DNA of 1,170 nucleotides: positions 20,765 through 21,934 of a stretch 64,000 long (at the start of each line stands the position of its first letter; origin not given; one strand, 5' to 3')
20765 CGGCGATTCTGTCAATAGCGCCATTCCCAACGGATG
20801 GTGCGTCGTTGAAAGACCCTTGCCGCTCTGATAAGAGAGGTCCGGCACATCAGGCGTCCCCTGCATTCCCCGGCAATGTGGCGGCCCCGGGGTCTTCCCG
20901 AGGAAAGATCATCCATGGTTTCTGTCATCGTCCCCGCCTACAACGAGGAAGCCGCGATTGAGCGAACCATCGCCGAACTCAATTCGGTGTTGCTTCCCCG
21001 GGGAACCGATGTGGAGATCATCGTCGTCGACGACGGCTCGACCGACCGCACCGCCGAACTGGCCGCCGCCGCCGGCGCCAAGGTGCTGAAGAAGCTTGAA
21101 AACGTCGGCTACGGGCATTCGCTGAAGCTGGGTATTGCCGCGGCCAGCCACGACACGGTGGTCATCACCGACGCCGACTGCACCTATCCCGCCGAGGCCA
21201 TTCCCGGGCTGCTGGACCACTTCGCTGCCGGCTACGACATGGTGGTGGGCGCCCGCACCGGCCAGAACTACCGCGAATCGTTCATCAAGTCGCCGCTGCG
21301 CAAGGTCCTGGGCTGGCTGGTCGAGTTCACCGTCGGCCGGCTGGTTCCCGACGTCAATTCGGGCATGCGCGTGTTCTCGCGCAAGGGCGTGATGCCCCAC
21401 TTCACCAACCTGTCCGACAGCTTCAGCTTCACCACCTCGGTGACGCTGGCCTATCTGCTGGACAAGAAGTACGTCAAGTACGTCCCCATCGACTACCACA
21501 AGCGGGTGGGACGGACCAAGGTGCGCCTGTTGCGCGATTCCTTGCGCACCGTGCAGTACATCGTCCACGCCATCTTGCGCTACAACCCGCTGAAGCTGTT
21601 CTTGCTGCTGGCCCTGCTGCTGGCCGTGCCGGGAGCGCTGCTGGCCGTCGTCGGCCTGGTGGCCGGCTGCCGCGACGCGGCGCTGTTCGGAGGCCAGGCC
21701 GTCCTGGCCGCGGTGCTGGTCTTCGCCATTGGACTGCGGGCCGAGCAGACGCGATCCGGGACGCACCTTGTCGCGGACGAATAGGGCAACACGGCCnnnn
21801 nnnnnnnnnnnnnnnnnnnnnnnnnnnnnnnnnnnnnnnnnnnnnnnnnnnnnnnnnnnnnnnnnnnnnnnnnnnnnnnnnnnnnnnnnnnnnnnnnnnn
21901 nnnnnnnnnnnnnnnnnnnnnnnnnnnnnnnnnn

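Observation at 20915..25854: GT2, GMC flavoprotein, B12 radical SAM and SDR operon: possible oxidise, radical-modify, reduce editing of a lipid-linked sugar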

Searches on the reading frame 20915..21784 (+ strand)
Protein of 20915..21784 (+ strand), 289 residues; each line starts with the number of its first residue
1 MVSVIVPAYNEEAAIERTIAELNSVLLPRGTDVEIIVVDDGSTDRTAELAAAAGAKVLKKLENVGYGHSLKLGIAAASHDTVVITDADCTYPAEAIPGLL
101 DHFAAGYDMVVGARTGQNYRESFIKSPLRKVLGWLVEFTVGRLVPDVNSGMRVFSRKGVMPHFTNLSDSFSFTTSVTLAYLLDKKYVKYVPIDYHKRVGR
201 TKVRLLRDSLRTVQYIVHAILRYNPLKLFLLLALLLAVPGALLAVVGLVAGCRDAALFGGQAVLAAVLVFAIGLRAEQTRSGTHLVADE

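Call 3: search_protein_families(library=pfam, proteins=[window:20915-21784:+], max_evalue=0.01)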
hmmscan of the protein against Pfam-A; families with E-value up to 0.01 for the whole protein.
window:20915-21784:+ (289 aa): 4 families
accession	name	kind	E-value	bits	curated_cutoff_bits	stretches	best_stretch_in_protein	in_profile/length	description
PF00535.33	Glycos_transf_2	-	9.3e-31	107.4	23.3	1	3-157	1-162/168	Glycosyl transferase family 2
PF13641.12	Glyco_tranf_2_3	-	1.2e-08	35.7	27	1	2-116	3-125/230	Glycosyltransferase like family 2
PF10111.15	Glyco_tranf_2_2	-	0.0001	22.4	27.3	1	3-91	1-94/276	Glycosyltransferase like family 2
PF13506.12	Glyco_transf_21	-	0.0075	16.2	21.7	0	72-118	24-71/174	Glycosyl transferase family 21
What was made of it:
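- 20915..21784 (+): Polyprenyl-phosphate glycosyltransferase-type GT2 (289 aa). It has a GT-A domain with DDG and DAD motifs and two C-terminal TM helices. PF00535 at 9e-31 (call 3).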

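Call 4: search_protein_families(library=ncbifam, proteins=[window:20915-21784:+], max_evalue=0.01)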
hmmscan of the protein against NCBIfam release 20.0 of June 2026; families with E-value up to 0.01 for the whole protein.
window:20915-21784:+ (289 aa): 23 families
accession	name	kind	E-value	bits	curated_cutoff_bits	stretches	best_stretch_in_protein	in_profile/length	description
TIGR04182.1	glyco_TIGR04182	equivalog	3.1e-32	112.1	325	1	2-248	2-246/293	S-layer glycoprotein N-glycosyltransferase AglJ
NF041391.1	DPhHxTase_Halo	equivalog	3e-28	98.3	375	1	8-218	3-207/213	dolichyl-phosphate hexose transferase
NF007986.1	PRK10714.1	equivalog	5.1e-23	81.6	529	1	2-273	8-280/316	undecaprenyl-phosphate 4-deoxy-4-formamido-L-arabinose transferase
NF047588.1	GlcsyltransPgfSStrep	equivalog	8.5e-20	71.2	500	1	2-246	3-246/308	glycosyltransferase PgfS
TIGR04283.1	glyco_like_mftF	equivalog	4.8e-17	62.3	182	1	2-102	1-96/221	TIGR04283 family arsenosugar biosynthesis glycosyltransferase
NF058614.1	PPMAGASynPpgS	equivalog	7.8e-17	61.4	370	1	2-157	2-160/226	polyprenyl-phospho-N-acetylgalactosaminyl synthase PpgS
NF010496.0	PRK13915.1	equivalog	2.3e-16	59.7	262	1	2-93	33-131/307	glucosyl-3-phosphoglycerate synthase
TIGR03937.1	PgaC_IcaA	equivalog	2.8e-15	56.2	422.3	1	1-117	46-162/407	poly-beta-1,6-N-acetyl-D-glucosamine synthase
NF041875.1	EPS_EpsD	equivalog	2.9e-13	49.9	370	1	2-110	1-111/325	exopolysaccharide biosynthesis glycosyltransferase EpsD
NF041865.1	EpsU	equivalog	1.6e-12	47.2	700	1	3-105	42-145/394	exopolysaccharide biosynthesis GT2 family glycosyltransferase EpsU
TIGR03965.1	mycofact_glyco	equivalog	1.1e-11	44.3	280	1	2-112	76-188/467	mycofactocin biosynthesis glycosyltransferase MftF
NF007482.0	PRK10073.1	equivalog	2.6e-09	36.5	423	1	2-92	8-99/334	glycosyltransferase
TIGR03469.1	HpnB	hypoth_equivalog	9.6e-07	28.1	379.25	1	2-58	46-100/386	hopene-associated glycosyltransferase HpnB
NF047683.1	TeichurnBiosyTuaG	equivalog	1.7e-06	27.9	400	1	2-53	8-56/252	teichuronic acid biosynthesis protein TuaG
NF050050.1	ProtGlycPglI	equivalog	2.6e-05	23.8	500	1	2-112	4-117/306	GalNAc(5)-diNAcBac-PP-undecaprenol beta-1,3-glucosyltransferase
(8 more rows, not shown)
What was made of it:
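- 20915..21784 (+): Best NCBIfam hits are AglJ, Dol-P-hexose transferase, ArnC and PpgS, all below the equivalog cutoffs (call 4).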

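Call 11: search_solved_structures(query=window:20915-21784:+, max_evalue=0.001)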
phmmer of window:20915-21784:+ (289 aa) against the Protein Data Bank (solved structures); distinct sequences matched with E-value up to 0.001: 25.
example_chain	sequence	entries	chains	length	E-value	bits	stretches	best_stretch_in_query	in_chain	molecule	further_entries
9hwj_A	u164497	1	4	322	2.8e-22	82.5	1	2-261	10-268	Undecaprenyl-phosphate 4-deoxy-4-formamido-L-arabinose transferase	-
9bhc_C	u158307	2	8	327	4.7e-22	81.8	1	2-268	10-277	Undecaprenyl-phosphate 4-deoxy-4-formamido-L-arabinose transferase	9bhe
8vxh_A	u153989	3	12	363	7.1e-22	81.2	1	2-268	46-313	Undecaprenyl-phosphate 4-deoxy-4-formamido-L-arabinose transferase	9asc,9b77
5mlz_A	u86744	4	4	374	5e-15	58.7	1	2-117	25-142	Dolichol monophosphate mannose synthase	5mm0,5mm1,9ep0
5ekp_C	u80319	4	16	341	1.4e-14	57.2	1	2-157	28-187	Uncharacterized glycosyltransferase sll0501 | Glycosyltransferase sll0501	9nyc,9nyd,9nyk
5eke_A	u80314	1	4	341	1.4e-14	57.2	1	2-157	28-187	Uncharacterized glycosyltransferase sll0501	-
9nye_A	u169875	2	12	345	1.5e-14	57.2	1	2-157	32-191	Glycosyltransferase sll0501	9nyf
6p61_A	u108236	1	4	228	3.2e-09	39.7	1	2-94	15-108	Glycosyltransferase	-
4y6n_A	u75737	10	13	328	6.4e-09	38.7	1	2-101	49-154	Glucosyl-3-phosphoglycerate synthase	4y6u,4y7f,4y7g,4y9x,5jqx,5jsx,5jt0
3e25_A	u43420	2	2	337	6.8e-09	38.6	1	2-101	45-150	Putative uncharacterized protein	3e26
4ddz_A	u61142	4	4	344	6.9e-09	38.6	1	2-101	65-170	GLUCOSYL-3-PHOSPHOGLYCERATE SYNTHASE (GpgS) | Glucosyl-3-phosphoglycerate synthase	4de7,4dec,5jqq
2z87_A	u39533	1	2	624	2e-07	33.8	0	2-90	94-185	Chondroitin synthase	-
2z86_A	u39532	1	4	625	2e-07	33.8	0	2-90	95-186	Chondroitin synthase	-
6yv7_B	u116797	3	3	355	2.2e-07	33.6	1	2-94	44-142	Glycosyl transferase, family 2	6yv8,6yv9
6yv7_A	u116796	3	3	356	2.3e-07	33.6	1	2-94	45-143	Glycosyl transferase, family 2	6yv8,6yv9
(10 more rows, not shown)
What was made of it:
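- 20915..21784 (+): Matches solved ArnC 9hwj/9bhc/8vxh at 3e-22 over residues 2-268, and also DPMS 5mlz and GtrB 5ekp (call 11).
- On Polyprenyl-phosphate glycosyltransferases of GT2 (DPMS/GtrB/ArnC type): ArnC 9hwj/9bhc/8vxh at 3e-22 over residues 2-268; DPMS 5mlz and GtrB 5ekp also hit (call 11).
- Checked: It aligns to solved ArnC structures over residues 2-268 (3e-22, call 11).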
